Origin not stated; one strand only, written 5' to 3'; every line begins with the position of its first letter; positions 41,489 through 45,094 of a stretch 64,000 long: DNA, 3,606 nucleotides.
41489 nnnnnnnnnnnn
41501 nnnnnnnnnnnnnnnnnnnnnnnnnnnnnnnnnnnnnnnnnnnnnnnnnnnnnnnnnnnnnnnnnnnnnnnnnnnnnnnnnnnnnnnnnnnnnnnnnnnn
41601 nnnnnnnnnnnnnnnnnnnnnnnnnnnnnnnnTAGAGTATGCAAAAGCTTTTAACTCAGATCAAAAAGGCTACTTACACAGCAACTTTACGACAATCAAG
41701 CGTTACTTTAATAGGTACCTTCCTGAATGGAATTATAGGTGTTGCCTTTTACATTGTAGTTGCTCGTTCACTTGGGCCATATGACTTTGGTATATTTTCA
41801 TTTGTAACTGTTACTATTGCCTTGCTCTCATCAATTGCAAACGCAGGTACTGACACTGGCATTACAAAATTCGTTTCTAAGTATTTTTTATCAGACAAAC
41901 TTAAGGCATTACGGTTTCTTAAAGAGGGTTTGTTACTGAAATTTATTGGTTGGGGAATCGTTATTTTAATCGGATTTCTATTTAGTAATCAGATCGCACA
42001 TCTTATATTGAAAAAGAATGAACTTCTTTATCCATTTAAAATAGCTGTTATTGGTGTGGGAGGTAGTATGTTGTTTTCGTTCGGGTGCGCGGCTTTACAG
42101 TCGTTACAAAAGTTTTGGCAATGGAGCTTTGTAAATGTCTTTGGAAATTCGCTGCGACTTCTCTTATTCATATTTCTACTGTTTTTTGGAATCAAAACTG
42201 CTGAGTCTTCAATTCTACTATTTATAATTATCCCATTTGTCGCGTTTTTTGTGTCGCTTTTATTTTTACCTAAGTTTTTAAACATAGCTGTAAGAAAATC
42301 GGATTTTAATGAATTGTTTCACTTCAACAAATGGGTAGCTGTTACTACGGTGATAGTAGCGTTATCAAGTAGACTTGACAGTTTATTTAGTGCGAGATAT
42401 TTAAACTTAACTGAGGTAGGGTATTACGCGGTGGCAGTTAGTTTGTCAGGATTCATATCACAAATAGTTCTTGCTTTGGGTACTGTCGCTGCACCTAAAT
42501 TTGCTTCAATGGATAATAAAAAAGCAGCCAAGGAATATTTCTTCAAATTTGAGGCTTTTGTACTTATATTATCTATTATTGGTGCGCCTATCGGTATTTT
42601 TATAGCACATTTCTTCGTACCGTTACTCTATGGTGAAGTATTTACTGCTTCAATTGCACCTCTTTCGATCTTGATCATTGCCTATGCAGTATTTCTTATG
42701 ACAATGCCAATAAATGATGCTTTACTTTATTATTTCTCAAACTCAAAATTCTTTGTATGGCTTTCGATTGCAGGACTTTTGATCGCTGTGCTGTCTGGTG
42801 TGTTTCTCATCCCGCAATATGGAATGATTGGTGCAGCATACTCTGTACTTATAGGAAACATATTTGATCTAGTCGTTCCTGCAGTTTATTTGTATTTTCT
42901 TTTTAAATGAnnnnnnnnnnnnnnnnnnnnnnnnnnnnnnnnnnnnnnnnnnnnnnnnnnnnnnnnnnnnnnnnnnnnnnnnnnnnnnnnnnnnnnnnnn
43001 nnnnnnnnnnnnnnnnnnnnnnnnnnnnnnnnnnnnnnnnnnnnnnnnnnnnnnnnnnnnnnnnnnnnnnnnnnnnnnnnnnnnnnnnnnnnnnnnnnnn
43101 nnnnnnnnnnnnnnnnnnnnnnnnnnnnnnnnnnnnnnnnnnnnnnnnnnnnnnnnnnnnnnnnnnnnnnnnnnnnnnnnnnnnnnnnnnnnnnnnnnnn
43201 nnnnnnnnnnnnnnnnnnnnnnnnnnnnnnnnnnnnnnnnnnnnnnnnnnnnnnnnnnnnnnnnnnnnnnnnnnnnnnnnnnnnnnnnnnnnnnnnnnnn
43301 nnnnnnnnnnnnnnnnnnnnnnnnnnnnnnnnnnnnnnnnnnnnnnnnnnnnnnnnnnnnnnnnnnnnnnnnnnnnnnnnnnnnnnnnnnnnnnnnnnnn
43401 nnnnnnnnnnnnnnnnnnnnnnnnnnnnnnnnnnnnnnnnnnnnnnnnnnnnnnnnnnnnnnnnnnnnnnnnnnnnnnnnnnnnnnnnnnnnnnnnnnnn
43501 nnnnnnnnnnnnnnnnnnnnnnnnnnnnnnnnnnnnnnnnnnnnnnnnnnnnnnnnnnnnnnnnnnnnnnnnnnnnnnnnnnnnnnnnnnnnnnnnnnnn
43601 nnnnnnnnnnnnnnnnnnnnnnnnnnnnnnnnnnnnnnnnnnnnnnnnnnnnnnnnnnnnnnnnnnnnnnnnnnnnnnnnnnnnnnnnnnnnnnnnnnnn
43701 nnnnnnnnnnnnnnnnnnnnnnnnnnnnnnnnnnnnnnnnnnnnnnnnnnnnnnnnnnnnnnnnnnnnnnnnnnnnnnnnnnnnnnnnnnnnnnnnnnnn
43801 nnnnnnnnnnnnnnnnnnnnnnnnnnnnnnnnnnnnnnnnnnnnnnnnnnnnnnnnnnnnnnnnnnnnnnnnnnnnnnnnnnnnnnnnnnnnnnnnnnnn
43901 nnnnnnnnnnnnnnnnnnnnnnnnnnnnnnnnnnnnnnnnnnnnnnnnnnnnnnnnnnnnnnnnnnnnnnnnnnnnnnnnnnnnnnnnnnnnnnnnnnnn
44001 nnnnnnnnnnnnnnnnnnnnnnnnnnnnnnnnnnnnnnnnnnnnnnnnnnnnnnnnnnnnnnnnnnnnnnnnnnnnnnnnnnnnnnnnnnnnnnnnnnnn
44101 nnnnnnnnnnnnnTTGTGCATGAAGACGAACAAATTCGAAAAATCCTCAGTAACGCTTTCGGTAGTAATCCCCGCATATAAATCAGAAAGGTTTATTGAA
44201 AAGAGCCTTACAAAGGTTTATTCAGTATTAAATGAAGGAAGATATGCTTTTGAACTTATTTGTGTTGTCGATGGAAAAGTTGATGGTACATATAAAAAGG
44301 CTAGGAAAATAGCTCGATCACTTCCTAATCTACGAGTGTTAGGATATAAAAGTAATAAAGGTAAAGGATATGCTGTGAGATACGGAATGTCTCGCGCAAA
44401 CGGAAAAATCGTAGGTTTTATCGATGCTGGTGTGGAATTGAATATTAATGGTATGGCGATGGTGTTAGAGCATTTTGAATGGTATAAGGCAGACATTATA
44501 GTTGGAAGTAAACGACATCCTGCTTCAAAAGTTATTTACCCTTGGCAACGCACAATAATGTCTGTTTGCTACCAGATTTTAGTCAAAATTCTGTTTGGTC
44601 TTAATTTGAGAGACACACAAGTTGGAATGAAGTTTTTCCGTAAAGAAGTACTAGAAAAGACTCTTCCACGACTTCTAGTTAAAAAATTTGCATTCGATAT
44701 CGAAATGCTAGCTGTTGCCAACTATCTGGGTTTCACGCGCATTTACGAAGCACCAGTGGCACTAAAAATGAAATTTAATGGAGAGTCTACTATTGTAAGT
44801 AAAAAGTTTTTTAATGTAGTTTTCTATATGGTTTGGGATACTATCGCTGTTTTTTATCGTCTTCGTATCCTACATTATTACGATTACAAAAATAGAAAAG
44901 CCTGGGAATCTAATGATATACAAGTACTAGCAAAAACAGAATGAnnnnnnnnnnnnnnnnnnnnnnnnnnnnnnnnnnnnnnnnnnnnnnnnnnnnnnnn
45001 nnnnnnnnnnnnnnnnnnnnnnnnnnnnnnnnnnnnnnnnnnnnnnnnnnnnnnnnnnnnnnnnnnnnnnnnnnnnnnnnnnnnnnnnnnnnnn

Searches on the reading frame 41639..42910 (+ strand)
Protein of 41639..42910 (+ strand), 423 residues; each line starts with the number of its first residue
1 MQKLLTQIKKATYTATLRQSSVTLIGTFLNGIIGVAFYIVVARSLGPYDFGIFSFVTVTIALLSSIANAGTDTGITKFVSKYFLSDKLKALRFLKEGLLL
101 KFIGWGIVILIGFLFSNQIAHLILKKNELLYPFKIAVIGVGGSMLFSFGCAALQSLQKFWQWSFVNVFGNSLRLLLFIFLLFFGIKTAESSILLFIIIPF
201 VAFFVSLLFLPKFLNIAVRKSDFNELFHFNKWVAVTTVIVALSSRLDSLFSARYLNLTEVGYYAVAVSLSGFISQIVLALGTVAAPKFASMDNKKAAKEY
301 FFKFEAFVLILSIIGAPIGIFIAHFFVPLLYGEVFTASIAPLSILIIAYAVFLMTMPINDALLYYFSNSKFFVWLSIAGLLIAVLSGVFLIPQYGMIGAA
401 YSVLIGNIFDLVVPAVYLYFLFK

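Call 8: search_protein_families(library=pfam, proteins=[window:41639-42910:+], max_evalue=0.001)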
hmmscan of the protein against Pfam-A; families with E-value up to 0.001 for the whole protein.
window:41639-42910:+ (423 aa): 2 families
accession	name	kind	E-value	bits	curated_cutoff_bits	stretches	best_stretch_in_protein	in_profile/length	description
PF01943.22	Polysacc_synt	-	1.1e-19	71.3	28.2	1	17-291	2-273/274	Polysaccharide biosynthesis protein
PF13440.11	Polysacc_synt_3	-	6.2e-18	65.5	23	1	40-338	1-291/293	Polysaccharide biosynthesis protein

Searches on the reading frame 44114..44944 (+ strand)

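Call 37: search_protein_families(library=pfam, proteins=[window:44114-44944:+], max_evalue=0.001)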
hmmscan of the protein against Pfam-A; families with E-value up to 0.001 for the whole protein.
window:44114-44944:+ (276 aa): 2 families
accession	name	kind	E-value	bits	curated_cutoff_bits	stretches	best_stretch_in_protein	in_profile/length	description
PF00535.33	Glycos_transf_2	-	1.6e-22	80.7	23.3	1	16-183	1-167/168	Glycosyl transferase family 2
PF13641.12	Glyco_tranf_2_3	-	5e-08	33.7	27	1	15-105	3-95/230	Glycosyltransferase like family 2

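Call 53: search_protein_families(library=ncbifam, proteins=[window:44114-44944:+], max_evalue=1e-8)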
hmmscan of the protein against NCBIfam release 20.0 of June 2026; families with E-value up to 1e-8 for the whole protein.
window:44114-44944:+ (276 aa): 7 families
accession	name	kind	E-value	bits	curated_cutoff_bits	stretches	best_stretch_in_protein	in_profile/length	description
TIGR03937.1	PgaC_IcaA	equivalog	1.4e-12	47.3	422.3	1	10-122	42-151/407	poly-beta-1,6-N-acetyl-D-glucosamine synthase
NF047588.1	GlcsyltransPgfSStrep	equivalog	3.1e-11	43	500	1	14-182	2-166/308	glycosyltransferase PgfS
NF007482.0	PRK10073.1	equivalog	1.5e-10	40.6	423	1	10-109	3-98/334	glycosyltransferase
NF058614.1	PPMAGASynPpgS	equivalog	3.2e-09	36.6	370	1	17-216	4-195/226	polyprenyl-phospho-N-acetylgalactosaminyl synthase PpgS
NF047683.1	TeichurnBiosyTuaG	equivalog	4.1e-09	36.4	400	1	12-106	5-96/252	teichuronic acid biosynthesis protein TuaG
NF041875.1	EPS_EpsD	equivalog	4.5e-09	36.2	370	1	15-146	1-130/325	exopolysaccharide biosynthesis glycosyltransferase EpsD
NF010496.0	PRK13915.1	equivalog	9.4e-09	34.8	262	0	9-107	27-127/307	glucosyl-3-phosphoglycerate synthase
